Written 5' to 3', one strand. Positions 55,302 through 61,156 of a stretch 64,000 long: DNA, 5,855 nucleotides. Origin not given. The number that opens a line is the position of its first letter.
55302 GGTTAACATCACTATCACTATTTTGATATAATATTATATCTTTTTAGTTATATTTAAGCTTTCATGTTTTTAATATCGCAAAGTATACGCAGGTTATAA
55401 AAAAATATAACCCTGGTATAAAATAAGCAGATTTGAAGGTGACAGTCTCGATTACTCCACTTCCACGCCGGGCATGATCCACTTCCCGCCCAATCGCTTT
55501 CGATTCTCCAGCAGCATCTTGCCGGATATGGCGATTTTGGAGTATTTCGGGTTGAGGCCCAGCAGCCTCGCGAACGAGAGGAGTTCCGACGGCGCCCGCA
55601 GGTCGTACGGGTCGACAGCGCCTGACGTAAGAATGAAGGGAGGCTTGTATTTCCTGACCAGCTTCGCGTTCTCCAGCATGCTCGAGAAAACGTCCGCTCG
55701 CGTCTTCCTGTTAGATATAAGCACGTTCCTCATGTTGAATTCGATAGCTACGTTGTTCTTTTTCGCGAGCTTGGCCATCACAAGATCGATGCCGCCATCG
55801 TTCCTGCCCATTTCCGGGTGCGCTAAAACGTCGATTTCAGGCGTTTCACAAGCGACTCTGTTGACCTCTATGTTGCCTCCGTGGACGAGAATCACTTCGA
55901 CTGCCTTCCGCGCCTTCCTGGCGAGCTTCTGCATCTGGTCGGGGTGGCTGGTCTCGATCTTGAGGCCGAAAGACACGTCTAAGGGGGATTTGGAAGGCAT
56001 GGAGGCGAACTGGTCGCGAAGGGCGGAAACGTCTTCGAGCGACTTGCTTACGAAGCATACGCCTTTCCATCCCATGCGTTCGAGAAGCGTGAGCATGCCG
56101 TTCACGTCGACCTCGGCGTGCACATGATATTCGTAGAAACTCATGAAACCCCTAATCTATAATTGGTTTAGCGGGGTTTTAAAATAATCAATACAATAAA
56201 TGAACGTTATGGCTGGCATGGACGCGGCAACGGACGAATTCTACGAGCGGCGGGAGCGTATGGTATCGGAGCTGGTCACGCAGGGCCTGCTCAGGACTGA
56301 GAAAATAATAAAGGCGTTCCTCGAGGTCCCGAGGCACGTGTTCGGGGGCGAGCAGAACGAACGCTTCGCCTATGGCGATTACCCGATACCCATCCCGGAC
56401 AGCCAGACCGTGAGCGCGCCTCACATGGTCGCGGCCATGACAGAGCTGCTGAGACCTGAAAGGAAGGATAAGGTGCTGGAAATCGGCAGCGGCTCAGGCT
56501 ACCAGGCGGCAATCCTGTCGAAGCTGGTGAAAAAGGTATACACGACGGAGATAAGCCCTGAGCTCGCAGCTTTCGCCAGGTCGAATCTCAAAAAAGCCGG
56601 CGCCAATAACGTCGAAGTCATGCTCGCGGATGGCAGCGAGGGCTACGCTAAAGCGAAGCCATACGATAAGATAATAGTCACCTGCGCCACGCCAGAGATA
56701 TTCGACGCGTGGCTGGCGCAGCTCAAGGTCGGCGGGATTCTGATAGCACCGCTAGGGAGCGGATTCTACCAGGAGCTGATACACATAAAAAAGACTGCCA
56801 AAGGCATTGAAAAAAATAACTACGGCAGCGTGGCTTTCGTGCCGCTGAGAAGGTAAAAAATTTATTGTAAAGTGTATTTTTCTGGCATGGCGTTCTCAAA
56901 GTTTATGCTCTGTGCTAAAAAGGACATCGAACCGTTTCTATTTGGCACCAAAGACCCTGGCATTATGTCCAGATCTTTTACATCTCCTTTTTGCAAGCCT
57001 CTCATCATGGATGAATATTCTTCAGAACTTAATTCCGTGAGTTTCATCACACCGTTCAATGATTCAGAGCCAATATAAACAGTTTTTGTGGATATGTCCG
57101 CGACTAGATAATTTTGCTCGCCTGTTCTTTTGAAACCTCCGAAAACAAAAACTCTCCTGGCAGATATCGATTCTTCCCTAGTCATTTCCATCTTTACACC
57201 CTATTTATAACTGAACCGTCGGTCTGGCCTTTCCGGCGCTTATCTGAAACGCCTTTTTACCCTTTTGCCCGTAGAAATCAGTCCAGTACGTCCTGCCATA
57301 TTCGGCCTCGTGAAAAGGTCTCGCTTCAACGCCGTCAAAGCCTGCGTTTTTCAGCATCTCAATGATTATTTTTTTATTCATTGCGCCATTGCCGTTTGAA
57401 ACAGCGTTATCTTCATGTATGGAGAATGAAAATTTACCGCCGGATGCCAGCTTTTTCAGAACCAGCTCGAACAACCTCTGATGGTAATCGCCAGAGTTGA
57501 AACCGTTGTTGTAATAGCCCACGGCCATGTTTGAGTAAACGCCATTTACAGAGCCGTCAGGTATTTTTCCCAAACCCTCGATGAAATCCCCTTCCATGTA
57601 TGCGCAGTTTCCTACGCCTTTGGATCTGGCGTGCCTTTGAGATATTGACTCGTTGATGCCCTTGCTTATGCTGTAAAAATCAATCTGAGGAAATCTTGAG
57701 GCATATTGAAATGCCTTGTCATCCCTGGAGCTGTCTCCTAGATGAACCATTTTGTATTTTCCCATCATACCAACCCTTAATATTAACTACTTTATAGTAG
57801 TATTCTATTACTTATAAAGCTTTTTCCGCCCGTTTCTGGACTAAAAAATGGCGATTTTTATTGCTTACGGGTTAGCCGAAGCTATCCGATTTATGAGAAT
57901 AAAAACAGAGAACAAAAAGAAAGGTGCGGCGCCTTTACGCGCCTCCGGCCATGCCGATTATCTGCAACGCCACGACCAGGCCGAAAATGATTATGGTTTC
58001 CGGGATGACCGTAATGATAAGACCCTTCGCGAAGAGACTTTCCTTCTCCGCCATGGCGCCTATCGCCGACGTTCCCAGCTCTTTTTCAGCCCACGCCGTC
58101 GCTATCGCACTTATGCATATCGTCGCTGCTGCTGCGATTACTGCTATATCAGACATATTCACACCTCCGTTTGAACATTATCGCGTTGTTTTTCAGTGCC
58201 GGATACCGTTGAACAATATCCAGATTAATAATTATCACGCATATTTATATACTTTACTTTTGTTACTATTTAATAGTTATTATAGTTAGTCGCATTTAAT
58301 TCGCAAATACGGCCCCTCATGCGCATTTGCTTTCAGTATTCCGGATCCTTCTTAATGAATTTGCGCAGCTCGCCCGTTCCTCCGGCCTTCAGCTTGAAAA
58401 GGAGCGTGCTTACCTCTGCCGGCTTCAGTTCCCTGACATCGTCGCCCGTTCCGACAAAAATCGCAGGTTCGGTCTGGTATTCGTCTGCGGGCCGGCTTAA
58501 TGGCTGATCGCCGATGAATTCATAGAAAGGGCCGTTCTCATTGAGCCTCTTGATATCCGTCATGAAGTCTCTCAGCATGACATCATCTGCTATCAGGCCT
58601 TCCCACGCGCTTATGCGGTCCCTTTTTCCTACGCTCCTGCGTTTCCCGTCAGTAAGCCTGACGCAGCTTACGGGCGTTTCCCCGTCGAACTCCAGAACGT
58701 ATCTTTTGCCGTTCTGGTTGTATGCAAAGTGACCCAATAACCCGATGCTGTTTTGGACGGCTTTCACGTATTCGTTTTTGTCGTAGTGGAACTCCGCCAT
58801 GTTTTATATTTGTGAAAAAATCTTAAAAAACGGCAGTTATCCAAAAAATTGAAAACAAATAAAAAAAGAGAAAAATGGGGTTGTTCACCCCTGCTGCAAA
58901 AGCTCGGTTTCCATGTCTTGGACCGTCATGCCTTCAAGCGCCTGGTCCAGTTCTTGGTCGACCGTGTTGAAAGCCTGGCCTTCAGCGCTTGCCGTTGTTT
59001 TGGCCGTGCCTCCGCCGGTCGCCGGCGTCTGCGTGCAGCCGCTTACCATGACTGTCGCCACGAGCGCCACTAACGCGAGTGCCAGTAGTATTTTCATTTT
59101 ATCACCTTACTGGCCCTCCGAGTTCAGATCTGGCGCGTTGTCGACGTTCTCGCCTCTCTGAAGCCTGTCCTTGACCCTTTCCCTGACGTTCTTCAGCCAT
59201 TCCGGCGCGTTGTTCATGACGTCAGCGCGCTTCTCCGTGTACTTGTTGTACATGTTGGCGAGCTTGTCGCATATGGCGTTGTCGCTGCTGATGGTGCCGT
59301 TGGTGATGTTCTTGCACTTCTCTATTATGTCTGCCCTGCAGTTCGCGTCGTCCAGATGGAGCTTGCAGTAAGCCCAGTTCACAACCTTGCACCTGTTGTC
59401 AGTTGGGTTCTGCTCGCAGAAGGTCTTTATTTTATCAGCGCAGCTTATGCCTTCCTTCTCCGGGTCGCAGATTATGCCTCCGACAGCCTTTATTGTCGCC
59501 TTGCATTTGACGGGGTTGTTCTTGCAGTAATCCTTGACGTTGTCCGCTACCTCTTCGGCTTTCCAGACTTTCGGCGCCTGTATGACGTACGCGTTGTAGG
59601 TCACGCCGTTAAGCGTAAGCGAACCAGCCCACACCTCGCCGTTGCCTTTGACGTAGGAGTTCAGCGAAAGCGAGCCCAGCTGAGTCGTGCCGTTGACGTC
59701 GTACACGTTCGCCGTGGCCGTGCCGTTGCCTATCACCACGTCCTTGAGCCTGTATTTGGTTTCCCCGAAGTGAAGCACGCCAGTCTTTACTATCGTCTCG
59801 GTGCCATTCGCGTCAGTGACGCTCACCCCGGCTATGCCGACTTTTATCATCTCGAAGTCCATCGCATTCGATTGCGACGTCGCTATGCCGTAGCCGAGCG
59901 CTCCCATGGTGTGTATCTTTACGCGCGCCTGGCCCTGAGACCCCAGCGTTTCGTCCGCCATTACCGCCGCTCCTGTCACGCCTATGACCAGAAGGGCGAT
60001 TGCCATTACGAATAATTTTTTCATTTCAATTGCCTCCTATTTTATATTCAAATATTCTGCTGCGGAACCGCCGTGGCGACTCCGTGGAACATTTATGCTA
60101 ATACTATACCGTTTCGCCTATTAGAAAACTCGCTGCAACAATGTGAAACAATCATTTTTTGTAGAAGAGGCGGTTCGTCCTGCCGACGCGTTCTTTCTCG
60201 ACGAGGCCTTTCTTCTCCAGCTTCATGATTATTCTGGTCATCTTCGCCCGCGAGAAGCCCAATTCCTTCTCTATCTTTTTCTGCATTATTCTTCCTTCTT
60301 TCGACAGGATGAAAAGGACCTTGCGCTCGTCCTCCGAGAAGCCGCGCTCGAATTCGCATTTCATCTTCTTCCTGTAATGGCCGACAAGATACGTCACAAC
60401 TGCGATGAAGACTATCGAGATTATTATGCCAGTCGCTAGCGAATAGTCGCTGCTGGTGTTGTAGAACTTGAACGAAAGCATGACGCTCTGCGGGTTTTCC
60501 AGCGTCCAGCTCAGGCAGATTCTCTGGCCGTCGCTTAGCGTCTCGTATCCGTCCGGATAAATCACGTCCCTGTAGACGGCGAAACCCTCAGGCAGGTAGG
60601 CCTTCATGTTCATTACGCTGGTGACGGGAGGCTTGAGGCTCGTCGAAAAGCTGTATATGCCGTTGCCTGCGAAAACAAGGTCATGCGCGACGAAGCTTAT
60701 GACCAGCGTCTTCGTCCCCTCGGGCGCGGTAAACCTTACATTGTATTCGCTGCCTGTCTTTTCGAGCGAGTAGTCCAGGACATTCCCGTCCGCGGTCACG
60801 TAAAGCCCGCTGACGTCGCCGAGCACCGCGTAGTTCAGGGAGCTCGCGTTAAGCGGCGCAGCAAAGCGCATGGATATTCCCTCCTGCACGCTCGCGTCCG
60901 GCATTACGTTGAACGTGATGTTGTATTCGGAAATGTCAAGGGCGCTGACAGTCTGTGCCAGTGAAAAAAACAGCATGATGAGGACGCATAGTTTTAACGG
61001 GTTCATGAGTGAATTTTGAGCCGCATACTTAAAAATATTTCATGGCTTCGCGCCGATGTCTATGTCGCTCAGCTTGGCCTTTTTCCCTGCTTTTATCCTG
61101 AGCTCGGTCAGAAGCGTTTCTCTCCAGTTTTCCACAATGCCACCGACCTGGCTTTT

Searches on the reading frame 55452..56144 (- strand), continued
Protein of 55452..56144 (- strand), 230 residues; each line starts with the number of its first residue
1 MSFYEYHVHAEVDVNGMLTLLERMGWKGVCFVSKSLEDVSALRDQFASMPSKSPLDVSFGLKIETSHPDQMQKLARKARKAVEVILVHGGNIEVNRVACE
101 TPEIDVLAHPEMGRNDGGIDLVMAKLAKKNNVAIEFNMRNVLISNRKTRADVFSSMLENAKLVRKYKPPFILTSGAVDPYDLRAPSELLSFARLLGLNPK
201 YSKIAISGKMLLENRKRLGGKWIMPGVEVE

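Call 23: search_protein_families(library=pfam, proteins=[L051:10684-11109:+, L051:11106-11420:+, L035:4014-4325:+, L035:4301-4876:+, L027:11148-11930:+, L083:10742-11536:+, L057:6614-7243:+, L076:9561-10724:+, L079:10883-12178:+, L068:7907-8368:+], max_evalue=0.01)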
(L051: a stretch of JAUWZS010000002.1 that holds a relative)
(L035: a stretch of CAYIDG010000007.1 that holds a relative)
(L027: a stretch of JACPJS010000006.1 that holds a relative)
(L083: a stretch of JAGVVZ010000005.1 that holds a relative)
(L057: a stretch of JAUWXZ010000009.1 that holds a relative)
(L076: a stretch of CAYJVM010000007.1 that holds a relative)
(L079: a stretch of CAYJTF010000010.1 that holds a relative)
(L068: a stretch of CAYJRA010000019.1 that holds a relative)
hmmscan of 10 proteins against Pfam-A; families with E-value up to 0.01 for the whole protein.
L051:10684-11109:+ (141 aa): 2 families
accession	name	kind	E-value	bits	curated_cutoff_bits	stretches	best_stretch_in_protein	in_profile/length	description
PF00293.34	NUDIX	-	2.7e-21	76.4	21.1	1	18-117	3-110/134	NUDIX domain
PF22327.2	Nudt16-like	-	0.0011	19.4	27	1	41-99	31-91/161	U8 snoRNA-decapping enzyme-like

L051:11106-11420:+ (104 aa): 1 family
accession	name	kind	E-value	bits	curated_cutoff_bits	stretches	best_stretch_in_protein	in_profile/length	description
PF03091.20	CutA1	-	3e-36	123.6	22.4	1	4-101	1-98/99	CutA1 divalent ion tolerance protein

L035:4014-4325:+ (103 aa): 1 family
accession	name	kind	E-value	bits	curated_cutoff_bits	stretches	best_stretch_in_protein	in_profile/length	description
PF03091.20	CutA1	-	2.2e-34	117.6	22.4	1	6-100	3-98/99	CutA1 divalent ion tolerance protein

L035:4301-4876:+ (191 aa): 4 families
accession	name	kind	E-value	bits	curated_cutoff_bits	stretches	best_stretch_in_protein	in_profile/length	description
PF07690.21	MFS_1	-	4.4e-26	92.1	33.4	1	17-187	2-175/347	Major Facilitator Superfamily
PF12832.13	MFS_1_like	-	5.1e-05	22.9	25.2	1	27-187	15-181/373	MFS_1 like family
PF00083.30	Sugar_tr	-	0.00025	20.5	22.3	1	47-186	47-192/452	Sugar (and other) transporter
PF01306.25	LacY_symp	-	0.0011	18.3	24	1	11-188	7-190/413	LacY proton/sugar symporter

L027:11148-11930:+ (260 aa): 10 families
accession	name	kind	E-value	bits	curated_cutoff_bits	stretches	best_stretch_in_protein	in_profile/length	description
PF01738.24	DLH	-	4.9e-15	56.1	21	2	15-137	1-130/217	Dienelactone hydrolase family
PF12146.15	Hydrolase_4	-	1.6e-12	47.7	27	2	26-146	3-124/239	Serine aminopeptidase, S33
PF20408.4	Abhydrolase_11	-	1.2e-11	45.1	27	1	28-131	3-108/193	Alpha/beta hydrolase domain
PF20434.5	BD-FAE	-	1.2e-11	45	26.8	1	23-214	9-210/215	BD-FAE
PF00561.26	Abhydrolase_1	-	8.9e-10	39.1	25.8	1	29-141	2-109/245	alpha/beta hydrolase fold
PF00326.27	Peptidase_S9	-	2.8e-07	30.7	22.6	1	74-259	32-210/213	Prolyl oligopeptidase family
PF07859.19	Abhydrolase_3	-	4.7e-05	23.7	25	1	96-235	66-208/210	alpha/beta hydrolase fold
PF12697.13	Abhydrolase_6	-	0.00014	23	26.3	1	30-144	1-107/217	Alpha/beta hydrolase family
PF05057.20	DUF676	-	0.00023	21.2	20.3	1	25-115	3-92/217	Putative serine esterase (DUF676)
PF02129.25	Peptidase_S15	-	0.0013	18.9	23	0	175-233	207-260/262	X-Pro dipeptidyl-peptidase (S15 family)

L083:10742-11536:+ (264 aa): 11 families
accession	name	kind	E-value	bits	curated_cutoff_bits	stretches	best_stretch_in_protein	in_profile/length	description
PF00561.26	Abhydrolase_1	-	6.5e-21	75.5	25.8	1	34-164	3-135/245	alpha/beta hydrolase fold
PF12146.15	Hydrolase_4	-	1.3e-16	61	27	1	34-147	7-121/239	Serine aminopeptidase, S33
PF00326.27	Peptidase_S9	-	9.7e-11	42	22.6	1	59-264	12-211/213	Prolyl oligopeptidase family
PF20434.5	BD-FAE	-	6.7e-10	39.3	26.8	1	35-220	17-209/215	BD-FAE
PF02273.21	Acyl_transf_2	-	1.7e-08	34.5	20.3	1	31-115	30-112/294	Acyl transferase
PF20408.4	Abhydrolase_11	-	1.9e-06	28.2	27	0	194-245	121-170/193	Alpha/beta hydrolase domain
PF12697.13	Abhydrolase_6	-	2.2e-06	29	26.3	1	34-241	1-205/217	Alpha/beta hydrolase family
PF02129.25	Peptidase_S15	-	2.8e-06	27.7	23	1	56-166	46-159/262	X-Pro dipeptidyl-peptidase (S15 family)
PF10142.15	PhoPQ_related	-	4.4e-05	22.8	20.3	1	167-262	228-320/367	PhoPQ-activated pathogenicity-related protein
PF12740.14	PETase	-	0.00032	20.6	28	0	191-263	156-233/263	PET hydrolase-like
PF01738.24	DLH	-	0.0014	18.7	21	0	191-248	134-194/217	Dienelactone hydrolase family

L057:6614-7243:+ (209 aa): 6 families
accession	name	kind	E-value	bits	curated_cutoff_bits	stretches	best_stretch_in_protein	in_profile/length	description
PF13419.12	HAD_2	-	1.4e-39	136.5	23.8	1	5-182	1-178/178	Haloacid dehalogenase-like hydrolase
PF00702.32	Hydrolase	-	3.3e-25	90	26.4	1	2-175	1-190/191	haloacid dehalogenase-like hydrolase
PF13242.12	Hydrolase_like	-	5.1e-08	33.2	22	1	139-192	4-59/75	HAD-hyrolase-like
PF12710.13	HAD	-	7.3e-07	30.2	27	1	5-171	1-187/189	haloacid dehalogenase-like hydrolase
PF06888.18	Put_Phosphatase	-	0.0024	17.8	27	0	56-131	40-120/234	Putative Phosphatase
PF03031.24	NIF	-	0.0097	16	21.8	0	72-139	35-93/160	NLI interacting factor-like phosphatase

L076:9561-10724:+ (387 aa): 1 family
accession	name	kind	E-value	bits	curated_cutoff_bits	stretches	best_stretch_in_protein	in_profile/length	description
PF14528.11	LAGLIDADG_3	-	3.8e-09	37.1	22.5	1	209-303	1-82/82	LAGLIDADG-like domain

L079:10883-12178:+ (431 aa): 3 families
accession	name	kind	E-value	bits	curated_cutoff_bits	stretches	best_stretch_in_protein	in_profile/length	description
PF14528.11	LAGLIDADG_3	-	1.1e-10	42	22.5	1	217-295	2-79/82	LAGLIDADG-like domain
PF14890.11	Intein_splicing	-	0.00013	22.3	35.8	1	18-415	35-139/155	Intein splicing domain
PF00961.24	LAGLIDADG_1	-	0.0098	17.2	23.1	1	222-298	1-80/102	LAGLIDADG endonuclease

L068:7907-8368:+ (153 aa): 1 family
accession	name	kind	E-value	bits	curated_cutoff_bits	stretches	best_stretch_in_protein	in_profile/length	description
PF18931.5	DUF5680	-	1.1e-19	71.2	25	1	50-150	3-104/104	Domain of unknown function (DUF5680)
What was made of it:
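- Tried and rejected: The small genes inserted in distant orders are NUDIX, CutA1, alpha/beta-hydrolases, HAD, an MFS fragment and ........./intein-like ORFs (call 23).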

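Call 44: search_protein_families(library=pfam, proteins=[L002:10773-11420:+, L002:11407-12009:+, L004:1242-2225:+, L004:2230-2946:+, L021:842-1594:+, L021:1629-2036:+, L014:678-1553:+, L003:1393-2031:+], max_evalue=0.01)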
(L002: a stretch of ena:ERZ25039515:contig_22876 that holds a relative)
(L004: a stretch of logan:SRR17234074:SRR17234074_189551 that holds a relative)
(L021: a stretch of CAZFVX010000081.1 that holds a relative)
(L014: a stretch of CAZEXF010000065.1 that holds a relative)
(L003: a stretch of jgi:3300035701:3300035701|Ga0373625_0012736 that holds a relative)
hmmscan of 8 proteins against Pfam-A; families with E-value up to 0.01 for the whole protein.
L002:10773-11420:+ (215 aa): 2 families
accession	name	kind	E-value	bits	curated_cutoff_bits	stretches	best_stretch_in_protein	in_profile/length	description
PF08843.17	AbiEii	-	2.2e-14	54.4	22.5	1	36-169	15-175/238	Nucleotidyl transferase AbiEii toxin, Type IV TA system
PF19502.5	DUF6036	-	5.9e-05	23.4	23.6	1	27-74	13-59/164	Nucleotidyltransferase of unknown function (DUF6036)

L002:11407-12009:+ (200 aa): 1 family
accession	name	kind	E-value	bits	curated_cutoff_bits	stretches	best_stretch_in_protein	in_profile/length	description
PF09407.15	AbiEi_1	-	5.5e-08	33.6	22.2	1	70-180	18-127/142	AbiEi antitoxin C-terminal domain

L004:1242-2225:+ (327 aa): 0 families

L004:2230-2946:+ (238 aa): 5 families
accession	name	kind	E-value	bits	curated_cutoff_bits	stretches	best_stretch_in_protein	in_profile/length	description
PF08843.17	AbiEii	-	1.6e-11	45.1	22.5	1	25-213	10-213/238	Nucleotidyl transferase AbiEii toxin, Type IV TA system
PF19502.5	DUF6036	-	6.3e-07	29.8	23.6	1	14-67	4-56/164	Nucleotidyltransferase of unknown function (DUF6036)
PF10706.15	Aminoglyc_resit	-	1.7e-06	28.6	21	1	16-144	2-128/149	Aminoglycoside-2''-adenylyltransferase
PF09970.15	DUF2204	-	2.4e-05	24.5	20.3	1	13-176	2-156/181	Nucleotidyl transferase of unknown function (DUF2204)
PF14907.12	NTP_transf_5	-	0.0081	16.2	31.2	1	15-103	59-150/249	Uncharacterised nucleotidyltransferase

L021:842-1594:+ (250 aa): 0 families

L021:1629-2036:+ (135 aa): 1 family
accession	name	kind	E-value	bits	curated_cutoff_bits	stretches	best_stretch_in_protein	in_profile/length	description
PF02308.21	MgtC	-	9.2e-40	136.2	31.4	1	9-127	1-115/121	MgtC family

L014:678-1553:+ (291 aa): 7 families
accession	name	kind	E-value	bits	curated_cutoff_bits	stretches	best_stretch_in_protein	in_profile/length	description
PF13649.12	Methyltransf_25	-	1.3e-07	32.7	27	0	47-89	1-44/97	Methyltransferase domain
PF08241.18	Methyltransf_11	-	5.5e-07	30.6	21.2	1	48-173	1-95/95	Methyltransferase domain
PF13847.12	Methyltransf_31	-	4.4e-06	26.9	27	1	112-175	49-111/145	Methyltransferase domain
PF03848.20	TehB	-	1.7e-05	24.8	20.4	1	35-76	22-62/193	Tellurite resistance protein TehB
PF02353.26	CMAS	-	0.0026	17.6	27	0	17-74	36-91/273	Mycolic acid cyclopropane synthetase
PF13489.12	Methyltransf_23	-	0.0033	17.6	27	0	41-267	20-162/164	Methyltransferase domain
PF08242.18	Methyltransf_12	-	0.0096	17.1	30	0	48-170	1-97/98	Methyltransferase domain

L003:1393-2031:+ (212 aa): 1 family
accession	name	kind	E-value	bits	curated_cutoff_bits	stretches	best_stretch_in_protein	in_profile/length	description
PF09407.15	AbiEi_1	-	2.8e-10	41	22.2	1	70-180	18-127/142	AbiEi antitoxin C-terminal domain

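Call 64: search_protein_families(library=pfam, proteins=[L015:11210-11920:+, L015:11964-12710:+, L015:12772-13542:+, L015:13545-14270:+, L015:14257-15039:+, L025:6297-6980:+, L025:7351-7899:+, L028:11172-11882:+, L017:11316-11710:+], max_evalue=0.001)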
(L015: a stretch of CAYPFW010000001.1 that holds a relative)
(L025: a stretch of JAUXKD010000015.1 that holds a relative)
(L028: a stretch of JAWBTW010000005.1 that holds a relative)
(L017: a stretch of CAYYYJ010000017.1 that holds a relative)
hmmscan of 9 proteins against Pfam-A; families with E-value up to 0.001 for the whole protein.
L015:11210-11920:+ (236 aa): 2 families
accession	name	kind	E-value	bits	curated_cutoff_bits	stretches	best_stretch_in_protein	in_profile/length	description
PF00227.31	Proteasome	-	5.4e-51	173.4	22.4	1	37-219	1-189/189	Proteasome subunit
PF10584.14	Proteasome_A_N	-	5.3e-12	45.6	27.7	1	14-36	1-23/23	Proteasome subunit A N-terminal signature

L015:11964-12710:+ (248 aa): 3 families
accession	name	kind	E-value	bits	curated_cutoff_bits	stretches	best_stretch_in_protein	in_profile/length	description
PF01172.24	SBDS_N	-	1.2e-23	83.2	24.6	1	21-107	2-88/88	Shwachman-Bodian-Diamond syndrome (SBDS) N-terminal domain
PF09377.16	SBDS_domain_II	-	1.8e-21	76.2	27.2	1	116-176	2-62/62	SBDS protein, domain II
PF20268.4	SBDS_C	-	3.2e-16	59.4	27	1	179-244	2-70/71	SBDS protein, C-terminal domain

L015:12772-13542:+ (256 aa): 6 families
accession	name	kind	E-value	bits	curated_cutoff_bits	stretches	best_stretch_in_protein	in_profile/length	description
PF21266.3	RRP4_S1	-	1.9e-09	38.1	27.3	1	61-122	2-71/73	RRP4, S1 domain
PF15985.11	KH_6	-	2.8e-08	34.4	27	1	145-187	1-41/47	KH domain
PF14382.12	ECR1_N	-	8e-08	32.4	27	1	11-47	1-37/38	Exosome complex exonuclease RRP4 N-terminal region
PF22625.2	ECR1_N_2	-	8.7e-08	32.3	27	1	9-57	1-50/51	Exosome RNA binding protein RRP4 N-terminal domain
PF00013.35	KH_1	-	4.7e-07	29.9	21.5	1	148-203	4-65/66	KH domain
PF21262.3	RRP40_S1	-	1.9e-06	28.1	27.1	1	61-127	1-64/83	Exosome complex component RRP40, S1 domain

L015:13545-14270:+ (241 aa): 2 families
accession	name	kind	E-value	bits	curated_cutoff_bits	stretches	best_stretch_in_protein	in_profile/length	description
PF01138.27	RNase_PH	-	1.5e-33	116.4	25.5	1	14-143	1-130/130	3' exoribonuclease family, domain 1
PF03725.20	RNase_PH_C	-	9.5e-14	51.6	20.8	1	146-211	1-67/67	3' exoribonuclease family, domain 2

L015:14257-15039:+ (260 aa): 2 families
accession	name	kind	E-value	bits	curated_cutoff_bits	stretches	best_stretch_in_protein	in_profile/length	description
PF01138.27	RNase_PH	-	8.2e-35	120.5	25.5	1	30-165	1-130/130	3' exoribonuclease family, domain 1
PF03725.20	RNase_PH_C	-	1.2e-13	51.2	20.8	1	187-250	3-66/67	3' exoribonuclease family, domain 2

L025:6297-6980:+ (227 aa): 2 families
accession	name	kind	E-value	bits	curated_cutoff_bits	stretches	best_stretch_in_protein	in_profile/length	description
PF02811.25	PHP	-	1.8e-15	58.1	26.4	1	7-168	1-128/164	PHP domain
PF13263.12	PHP_C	-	3.2e-14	52.6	21.3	1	145-197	2-56/56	PHP-associated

L025:7351-7899:+ (183 aa): 0 families

L028:11172-11882:+ (236 aa): 2 families
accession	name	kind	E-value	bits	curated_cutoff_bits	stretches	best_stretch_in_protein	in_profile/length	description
PF00227.31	Proteasome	-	3.1e-52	177.4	22.4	1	35-217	1-189/189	Proteasome subunit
PF10584.14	Proteasome_A_N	-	4.2e-13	49.1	27.7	1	12-34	1-23/23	Proteasome subunit A N-terminal signature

L017:11316-11710:+ (131 aa): 0 families

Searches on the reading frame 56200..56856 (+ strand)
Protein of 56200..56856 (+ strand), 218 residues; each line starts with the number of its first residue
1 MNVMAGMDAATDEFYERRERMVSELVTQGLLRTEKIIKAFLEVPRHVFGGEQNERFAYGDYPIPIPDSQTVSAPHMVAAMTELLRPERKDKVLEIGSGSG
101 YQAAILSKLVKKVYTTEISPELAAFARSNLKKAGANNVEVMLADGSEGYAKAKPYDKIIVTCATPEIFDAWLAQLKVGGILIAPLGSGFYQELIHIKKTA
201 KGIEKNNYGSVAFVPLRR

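Call 3: search_protein_families(library=pfam, proteins=[window:56200-56856:+], max_evalue=0.01)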
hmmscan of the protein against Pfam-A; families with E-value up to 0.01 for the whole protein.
window:56200-56856:+ (218 aa): 12 families
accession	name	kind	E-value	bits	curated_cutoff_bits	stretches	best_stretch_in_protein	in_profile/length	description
PF01135.25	PCMT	-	5.7e-57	193.3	20.3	1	17-216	2-205/210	Protein-L-isoaspartate(D-aspartate) O-methyltransferase (PCMT)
PF00398.26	RrnaAD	-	7.4e-09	35.5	24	1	84-147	26-87/263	Ribosomal RNA adenine dimethylase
PF13649.12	Methyltransf_25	-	1.7e-08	35.5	27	1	92-163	1-73/97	Methyltransferase domain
PF13847.12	Methyltransf_31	-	1.1e-06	28.8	27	1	88-177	3-103/145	Methyltransferase domain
PF08241.18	Methyltransf_11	-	1.5e-06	29.2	21.2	1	93-160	1-66/95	Methyltransferase domain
PF05175.20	MTS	-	1e-05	25.7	23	1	80-159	23-103/170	Methyltransferase small domain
PF05958.17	tRNA_U5-meth_tr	-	0.00022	20.8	23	1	74-152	188-264/357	tRNA (Uracil-5-)-methyltransferase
PF13489.12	Methyltransf_23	-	0.00077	19.7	27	1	83-158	16-85/164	Methyltransferase domain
PF08242.18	Methyltransf_12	-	0.0011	20.1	30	1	93-162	1-73/98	Methyltransferase domain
PF12847.13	Methyltransf_18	-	0.0023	18.4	27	1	89-160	15-88/151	Methyltransferase domain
PF05219.18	DREV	-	0.0058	16.2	26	0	88-122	94-128/265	DREV methyltransferase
PF06080.18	DUF938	-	0.006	16.8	27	1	79-140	17-79/202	Protein of unknown function (DUF938)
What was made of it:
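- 56200..56856 (+): PCMT methyltransferase, divergent from Rpp30. It serves as a clade marker for the conserved flank. PF01135 E=5.7e-57 (call 3).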

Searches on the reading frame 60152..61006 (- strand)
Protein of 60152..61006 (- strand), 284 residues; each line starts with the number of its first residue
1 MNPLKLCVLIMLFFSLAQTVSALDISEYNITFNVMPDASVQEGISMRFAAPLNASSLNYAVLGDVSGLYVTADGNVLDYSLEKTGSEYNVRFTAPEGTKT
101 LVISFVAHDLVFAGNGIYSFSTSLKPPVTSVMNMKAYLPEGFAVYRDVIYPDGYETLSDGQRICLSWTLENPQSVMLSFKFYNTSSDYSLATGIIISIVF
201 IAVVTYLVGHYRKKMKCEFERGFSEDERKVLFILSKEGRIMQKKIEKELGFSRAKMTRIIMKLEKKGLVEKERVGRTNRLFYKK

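Call 6: search_protein_families(library=pfam, proteins=[window:60152-61006:-], max_evalue=0.001)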
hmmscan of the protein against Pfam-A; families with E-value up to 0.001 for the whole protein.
window:60152-61006:- (284 aa): 6 families
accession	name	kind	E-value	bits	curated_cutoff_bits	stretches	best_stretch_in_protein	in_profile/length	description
PF24034.1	DUF7343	-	4.5e-14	52.5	27.6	1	225-280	3-59/62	Domain of unknown function (DUF7343)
PF01047.28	MarR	-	3.7e-09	36.8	24.6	1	227-273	5-51/59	MarR family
PF01978.25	TrmB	-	4.3e-08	33.3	25.6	1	222-275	5-58/68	Sugar-specific transcriptional regulator TrmB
PF12802.13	MarR_2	-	3.2e-06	27.6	27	1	230-276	10-57/61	MarR family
PF13412.12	HTH_24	-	4.7e-06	26.5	21.9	1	228-270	6-48/48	Winged helix-turn-helix DNA-binding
PF02002.24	TFIIE_alpha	-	0.00083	19.6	22.9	0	224-273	12-61/105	TFIIE alpha subunit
